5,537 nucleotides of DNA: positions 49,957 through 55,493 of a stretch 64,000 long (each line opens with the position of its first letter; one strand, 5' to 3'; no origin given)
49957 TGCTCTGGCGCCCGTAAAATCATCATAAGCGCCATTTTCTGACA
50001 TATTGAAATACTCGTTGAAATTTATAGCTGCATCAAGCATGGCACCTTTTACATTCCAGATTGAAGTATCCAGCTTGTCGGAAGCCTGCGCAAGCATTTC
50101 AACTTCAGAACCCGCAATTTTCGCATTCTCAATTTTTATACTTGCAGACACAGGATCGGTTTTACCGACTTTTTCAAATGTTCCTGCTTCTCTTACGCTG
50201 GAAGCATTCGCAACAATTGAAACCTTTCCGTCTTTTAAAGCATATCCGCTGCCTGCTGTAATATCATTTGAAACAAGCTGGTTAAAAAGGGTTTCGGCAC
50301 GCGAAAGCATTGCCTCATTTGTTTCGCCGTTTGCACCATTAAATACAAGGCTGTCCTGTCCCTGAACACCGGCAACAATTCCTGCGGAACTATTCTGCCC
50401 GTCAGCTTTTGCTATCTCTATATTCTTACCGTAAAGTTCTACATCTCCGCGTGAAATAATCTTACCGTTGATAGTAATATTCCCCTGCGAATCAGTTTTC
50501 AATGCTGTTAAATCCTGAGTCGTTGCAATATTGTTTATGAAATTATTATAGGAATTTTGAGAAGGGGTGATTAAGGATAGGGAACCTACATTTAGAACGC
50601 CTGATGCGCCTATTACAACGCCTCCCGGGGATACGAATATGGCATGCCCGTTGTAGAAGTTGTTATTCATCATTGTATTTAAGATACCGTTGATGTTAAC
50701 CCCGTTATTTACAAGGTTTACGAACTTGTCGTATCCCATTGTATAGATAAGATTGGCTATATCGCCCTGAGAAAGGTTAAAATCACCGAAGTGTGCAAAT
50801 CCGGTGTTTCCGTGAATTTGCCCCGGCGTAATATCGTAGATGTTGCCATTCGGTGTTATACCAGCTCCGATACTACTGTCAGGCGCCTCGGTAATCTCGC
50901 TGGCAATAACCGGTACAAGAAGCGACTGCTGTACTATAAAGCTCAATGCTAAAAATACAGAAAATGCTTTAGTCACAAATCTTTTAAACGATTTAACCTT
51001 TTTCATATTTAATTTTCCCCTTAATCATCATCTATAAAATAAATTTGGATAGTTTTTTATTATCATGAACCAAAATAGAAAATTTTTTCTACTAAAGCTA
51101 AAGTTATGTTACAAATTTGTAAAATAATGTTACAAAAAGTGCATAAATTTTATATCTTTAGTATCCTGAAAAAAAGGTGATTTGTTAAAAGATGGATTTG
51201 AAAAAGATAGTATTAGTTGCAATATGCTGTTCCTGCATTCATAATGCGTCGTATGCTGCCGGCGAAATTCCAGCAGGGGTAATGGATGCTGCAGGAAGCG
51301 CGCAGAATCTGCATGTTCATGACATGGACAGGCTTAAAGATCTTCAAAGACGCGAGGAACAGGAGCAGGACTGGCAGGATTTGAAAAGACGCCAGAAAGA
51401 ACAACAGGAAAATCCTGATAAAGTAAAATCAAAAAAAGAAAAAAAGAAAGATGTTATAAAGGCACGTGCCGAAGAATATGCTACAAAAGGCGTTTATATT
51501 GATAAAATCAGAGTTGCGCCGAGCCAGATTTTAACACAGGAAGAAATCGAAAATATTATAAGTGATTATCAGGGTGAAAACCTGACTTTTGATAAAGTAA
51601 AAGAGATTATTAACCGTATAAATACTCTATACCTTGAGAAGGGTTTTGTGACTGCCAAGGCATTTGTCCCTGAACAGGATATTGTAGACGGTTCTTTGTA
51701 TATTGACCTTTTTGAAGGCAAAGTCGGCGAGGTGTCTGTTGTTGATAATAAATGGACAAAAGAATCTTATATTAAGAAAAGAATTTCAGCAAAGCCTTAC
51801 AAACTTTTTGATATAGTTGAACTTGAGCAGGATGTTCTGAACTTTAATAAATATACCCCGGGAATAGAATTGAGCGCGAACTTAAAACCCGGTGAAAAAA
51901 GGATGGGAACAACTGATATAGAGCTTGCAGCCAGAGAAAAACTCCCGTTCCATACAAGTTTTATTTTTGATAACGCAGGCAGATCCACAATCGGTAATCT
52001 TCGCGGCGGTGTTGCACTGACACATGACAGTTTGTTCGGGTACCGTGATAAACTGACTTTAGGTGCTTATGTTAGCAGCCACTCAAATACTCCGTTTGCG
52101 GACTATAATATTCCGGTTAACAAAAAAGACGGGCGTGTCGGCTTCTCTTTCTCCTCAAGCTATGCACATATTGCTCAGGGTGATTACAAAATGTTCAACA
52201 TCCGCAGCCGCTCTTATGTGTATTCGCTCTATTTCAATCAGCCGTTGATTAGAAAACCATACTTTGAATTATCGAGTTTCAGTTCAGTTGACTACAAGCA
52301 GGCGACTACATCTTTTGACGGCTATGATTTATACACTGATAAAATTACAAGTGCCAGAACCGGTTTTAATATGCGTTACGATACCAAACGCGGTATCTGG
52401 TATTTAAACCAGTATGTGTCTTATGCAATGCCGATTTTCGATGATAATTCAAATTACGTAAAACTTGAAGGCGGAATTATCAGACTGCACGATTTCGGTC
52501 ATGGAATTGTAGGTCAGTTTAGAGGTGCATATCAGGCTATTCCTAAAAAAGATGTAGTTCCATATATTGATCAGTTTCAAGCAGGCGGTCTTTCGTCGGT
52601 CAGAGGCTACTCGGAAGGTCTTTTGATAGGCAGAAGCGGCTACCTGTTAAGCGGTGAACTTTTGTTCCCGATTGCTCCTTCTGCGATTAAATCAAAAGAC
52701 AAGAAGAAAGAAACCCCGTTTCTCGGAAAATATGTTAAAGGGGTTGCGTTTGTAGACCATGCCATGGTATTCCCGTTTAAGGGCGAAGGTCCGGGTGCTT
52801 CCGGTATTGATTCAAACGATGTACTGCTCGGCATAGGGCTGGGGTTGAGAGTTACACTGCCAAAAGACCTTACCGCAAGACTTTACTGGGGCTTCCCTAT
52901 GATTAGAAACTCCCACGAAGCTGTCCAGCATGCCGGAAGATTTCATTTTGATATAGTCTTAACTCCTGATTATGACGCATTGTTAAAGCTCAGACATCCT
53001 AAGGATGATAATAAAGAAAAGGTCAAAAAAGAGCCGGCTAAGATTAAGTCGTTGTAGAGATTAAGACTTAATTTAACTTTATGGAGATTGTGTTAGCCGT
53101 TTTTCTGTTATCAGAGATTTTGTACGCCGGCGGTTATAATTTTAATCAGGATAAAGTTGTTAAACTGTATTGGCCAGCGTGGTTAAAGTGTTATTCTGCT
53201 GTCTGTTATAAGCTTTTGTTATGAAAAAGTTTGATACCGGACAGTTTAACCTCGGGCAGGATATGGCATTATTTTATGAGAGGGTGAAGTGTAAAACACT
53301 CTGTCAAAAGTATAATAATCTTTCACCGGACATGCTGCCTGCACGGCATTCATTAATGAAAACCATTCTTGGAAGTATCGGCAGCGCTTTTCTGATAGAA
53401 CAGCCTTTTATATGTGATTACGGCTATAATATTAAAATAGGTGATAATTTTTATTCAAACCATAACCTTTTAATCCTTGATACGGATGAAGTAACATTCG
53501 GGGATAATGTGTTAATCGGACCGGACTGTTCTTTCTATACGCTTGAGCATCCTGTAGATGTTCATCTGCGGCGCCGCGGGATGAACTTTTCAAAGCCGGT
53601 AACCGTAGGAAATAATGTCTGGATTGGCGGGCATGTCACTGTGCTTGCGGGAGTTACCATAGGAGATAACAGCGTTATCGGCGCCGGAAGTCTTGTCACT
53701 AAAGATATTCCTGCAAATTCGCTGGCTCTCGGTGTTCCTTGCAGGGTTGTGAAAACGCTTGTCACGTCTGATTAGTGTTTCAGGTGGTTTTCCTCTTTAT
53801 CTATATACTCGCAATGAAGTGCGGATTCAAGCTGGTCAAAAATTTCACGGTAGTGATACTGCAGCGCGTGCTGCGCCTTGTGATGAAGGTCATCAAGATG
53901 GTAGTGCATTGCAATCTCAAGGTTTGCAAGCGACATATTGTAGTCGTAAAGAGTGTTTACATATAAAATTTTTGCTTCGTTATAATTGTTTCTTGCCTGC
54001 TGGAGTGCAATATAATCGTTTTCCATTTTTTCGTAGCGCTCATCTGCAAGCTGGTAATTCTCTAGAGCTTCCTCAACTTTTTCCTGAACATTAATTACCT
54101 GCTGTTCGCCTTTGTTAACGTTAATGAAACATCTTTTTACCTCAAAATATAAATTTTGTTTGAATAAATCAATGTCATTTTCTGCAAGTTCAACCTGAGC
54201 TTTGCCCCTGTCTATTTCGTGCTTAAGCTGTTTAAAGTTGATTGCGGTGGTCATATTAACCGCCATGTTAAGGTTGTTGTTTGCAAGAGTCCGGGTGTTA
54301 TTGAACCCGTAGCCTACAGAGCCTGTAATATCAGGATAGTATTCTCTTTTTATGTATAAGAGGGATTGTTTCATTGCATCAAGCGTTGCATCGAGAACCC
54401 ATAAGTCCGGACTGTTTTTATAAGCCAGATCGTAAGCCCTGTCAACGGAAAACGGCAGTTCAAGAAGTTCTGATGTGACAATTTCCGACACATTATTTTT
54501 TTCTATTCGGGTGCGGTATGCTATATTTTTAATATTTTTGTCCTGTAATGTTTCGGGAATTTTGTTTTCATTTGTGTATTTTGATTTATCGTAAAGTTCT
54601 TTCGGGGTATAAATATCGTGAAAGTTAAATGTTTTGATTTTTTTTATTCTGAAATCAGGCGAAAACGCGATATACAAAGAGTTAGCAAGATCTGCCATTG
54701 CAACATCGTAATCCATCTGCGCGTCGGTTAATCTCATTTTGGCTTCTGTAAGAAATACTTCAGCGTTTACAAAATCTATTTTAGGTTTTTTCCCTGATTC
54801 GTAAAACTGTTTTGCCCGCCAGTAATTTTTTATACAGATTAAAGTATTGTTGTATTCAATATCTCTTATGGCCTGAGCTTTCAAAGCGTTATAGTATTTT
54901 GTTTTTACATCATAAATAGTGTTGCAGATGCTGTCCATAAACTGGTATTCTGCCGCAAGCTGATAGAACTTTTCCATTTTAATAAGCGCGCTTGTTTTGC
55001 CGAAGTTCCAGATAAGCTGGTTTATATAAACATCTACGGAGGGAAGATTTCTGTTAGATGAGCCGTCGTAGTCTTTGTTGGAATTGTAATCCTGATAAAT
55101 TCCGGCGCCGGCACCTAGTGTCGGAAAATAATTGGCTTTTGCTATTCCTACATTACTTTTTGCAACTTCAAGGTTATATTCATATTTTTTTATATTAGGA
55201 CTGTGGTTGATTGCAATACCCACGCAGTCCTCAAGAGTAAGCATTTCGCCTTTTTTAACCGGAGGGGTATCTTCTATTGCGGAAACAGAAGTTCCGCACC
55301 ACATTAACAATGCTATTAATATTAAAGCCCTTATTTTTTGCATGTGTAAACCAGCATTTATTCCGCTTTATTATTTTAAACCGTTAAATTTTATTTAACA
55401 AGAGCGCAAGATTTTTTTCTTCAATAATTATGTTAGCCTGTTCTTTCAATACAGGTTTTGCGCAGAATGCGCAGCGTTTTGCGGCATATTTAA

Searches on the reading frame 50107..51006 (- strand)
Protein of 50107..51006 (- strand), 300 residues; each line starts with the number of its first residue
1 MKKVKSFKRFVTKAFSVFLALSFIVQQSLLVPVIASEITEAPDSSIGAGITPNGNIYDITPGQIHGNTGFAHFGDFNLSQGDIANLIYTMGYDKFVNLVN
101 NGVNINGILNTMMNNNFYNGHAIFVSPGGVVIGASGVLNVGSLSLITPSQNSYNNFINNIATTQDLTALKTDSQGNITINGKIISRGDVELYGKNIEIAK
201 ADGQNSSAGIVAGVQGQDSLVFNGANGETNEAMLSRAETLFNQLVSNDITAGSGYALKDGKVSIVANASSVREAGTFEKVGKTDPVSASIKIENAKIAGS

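Call 4: search_protein_families(library=pfam, proteins=[window:50107-51006:-], max_evalue=1)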
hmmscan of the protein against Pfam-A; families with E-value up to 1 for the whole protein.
window:50107-51006:- (300 aa): 0 families

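Call 5: search_protein_families(library=ncbifam, proteins=[window:50107-51006:-], max_evalue=1)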
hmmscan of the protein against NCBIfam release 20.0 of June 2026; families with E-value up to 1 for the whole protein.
window:50107-51006:- (300 aa): 2 families
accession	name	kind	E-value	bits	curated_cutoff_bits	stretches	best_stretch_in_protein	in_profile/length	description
NF012204.1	adhes_FxxPxG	domain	1e-42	145.7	60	1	57-200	1-151/153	leukotoxin LktA family filamentous adhesin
NF006273.1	PRK08433.1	equivalog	0.095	13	114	1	176-199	59-82/100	flagellar motor switch protein FliN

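Call 68: search_solved_structures(query=window:50107-51006:-, max_evalue=1)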
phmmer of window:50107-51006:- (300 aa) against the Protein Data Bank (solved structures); distinct sequences matched with E-value up to 1: 3.
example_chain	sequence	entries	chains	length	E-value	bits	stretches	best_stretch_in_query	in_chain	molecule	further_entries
5eb4_A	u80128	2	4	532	0.67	12.4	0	61-157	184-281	Hnl isoenzyme 5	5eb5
6lqy_A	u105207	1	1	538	0.69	12.4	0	61-157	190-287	PREDICTED: (R)-mandelonitrile lyase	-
6jby_A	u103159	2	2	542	0.7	12.4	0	61-157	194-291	Hnl isoenzyme 5 | PREDICTED: (R)-mandelonitrile lyase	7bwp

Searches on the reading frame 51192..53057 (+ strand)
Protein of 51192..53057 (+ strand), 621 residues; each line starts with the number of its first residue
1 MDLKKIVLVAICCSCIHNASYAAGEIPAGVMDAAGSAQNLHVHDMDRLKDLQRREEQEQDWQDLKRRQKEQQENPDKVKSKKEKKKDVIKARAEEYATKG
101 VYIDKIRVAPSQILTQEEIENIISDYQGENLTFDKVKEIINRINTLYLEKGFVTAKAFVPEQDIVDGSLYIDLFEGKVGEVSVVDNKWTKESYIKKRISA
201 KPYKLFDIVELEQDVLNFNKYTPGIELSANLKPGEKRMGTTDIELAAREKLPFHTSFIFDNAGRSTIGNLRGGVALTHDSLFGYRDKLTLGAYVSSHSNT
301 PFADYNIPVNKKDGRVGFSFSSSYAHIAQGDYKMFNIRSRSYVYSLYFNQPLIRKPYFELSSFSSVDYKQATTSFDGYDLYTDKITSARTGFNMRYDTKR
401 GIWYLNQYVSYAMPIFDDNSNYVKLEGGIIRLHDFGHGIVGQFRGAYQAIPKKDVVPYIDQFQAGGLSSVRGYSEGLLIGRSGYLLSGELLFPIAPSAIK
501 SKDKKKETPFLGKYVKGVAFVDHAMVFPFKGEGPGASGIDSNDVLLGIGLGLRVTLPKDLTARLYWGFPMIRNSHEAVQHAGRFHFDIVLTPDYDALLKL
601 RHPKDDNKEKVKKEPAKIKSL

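Call 8: search_protein_families(library=pfam, proteins=[window:51192-53057:+], max_evalue=0.01)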
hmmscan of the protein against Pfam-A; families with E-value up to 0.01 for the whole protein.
window:51192-53057:+ (621 aa): 5 families
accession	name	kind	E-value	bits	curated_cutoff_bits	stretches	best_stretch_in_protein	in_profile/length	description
PF03865.19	ShlB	-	1.9e-22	80.6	22.7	1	239-496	1-272/311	Haemolysin secretion/activation protein ShlB/FhaC/HecB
PF08479.16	POTRA_2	-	2.9e-17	62.7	24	1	103-176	3-76/76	POTRA domain, ShlB-type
PF01103.29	Omp85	-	8.4e-15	55.5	24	1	279-588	29-321/325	Omp85 superfamily domain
PF07244.20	POTRA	-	5.3e-07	30.7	21.3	1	101-159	1-58/79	Surface antigen variable number repeat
PF07160.18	SKA1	-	0.0015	18.8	29.6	1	48-150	66-170/243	Spindle and kinetochore-associated protein 1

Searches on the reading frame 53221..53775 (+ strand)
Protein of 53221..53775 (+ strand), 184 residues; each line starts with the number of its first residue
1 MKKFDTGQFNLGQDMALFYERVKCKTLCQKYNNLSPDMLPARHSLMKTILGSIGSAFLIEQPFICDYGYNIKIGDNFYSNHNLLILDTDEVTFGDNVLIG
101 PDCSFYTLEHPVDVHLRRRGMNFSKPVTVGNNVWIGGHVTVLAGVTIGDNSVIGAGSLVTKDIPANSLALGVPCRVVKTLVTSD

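Call 8: search_protein_families(library=pfam, proteins=[window:53221-53775:+], max_evalue=0.01)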
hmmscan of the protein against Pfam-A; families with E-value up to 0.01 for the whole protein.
window:53221-53775:+ (184 aa): 4 families
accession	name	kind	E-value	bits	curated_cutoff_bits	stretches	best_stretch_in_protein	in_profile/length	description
PF00132.30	Hexapep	-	4.2e-13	48.8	27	1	127-161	2-36/36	Bacterial transferase hexapeptide (six repeats)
PF14602.12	Hexapep_2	-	3.4e-09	36.7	27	1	126-161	1-34/34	Hexapeptide repeat of succinyl-transferase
PF12464.13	Mac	-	2.7e-08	34.4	22.1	1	13-54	12-53/53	Maltose acetyltransferase hexapeptide capping motif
PF25084.1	LbH_EIF2B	-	0.0034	17.8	54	0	128-164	17-75/105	EIF2B subunit epsilon LbH domain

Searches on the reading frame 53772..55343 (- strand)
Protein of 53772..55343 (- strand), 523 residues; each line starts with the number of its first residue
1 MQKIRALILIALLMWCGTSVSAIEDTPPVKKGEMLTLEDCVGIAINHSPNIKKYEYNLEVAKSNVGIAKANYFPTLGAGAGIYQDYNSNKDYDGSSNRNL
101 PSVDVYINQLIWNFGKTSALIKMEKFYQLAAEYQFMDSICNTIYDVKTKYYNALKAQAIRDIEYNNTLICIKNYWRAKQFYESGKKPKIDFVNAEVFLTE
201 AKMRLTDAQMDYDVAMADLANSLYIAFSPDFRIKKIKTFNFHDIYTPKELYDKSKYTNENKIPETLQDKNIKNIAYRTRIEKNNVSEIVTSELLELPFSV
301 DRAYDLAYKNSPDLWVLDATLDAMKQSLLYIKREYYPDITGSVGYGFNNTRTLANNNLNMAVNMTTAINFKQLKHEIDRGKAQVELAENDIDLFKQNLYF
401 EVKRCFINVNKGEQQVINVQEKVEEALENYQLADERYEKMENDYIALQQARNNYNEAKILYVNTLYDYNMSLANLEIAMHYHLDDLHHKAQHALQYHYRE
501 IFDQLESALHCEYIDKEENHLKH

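Call 8: search_protein_families(library=pfam, proteins=[window:53772-55343:-], max_evalue=0.01)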
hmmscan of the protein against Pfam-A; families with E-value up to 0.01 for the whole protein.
window:53772-55343:- (523 aa): 1 family
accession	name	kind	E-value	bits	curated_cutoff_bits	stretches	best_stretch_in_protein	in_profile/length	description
PF02321.23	OEP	-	5.4e-55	186.5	22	2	37-221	1-184/187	Outer membrane efflux protein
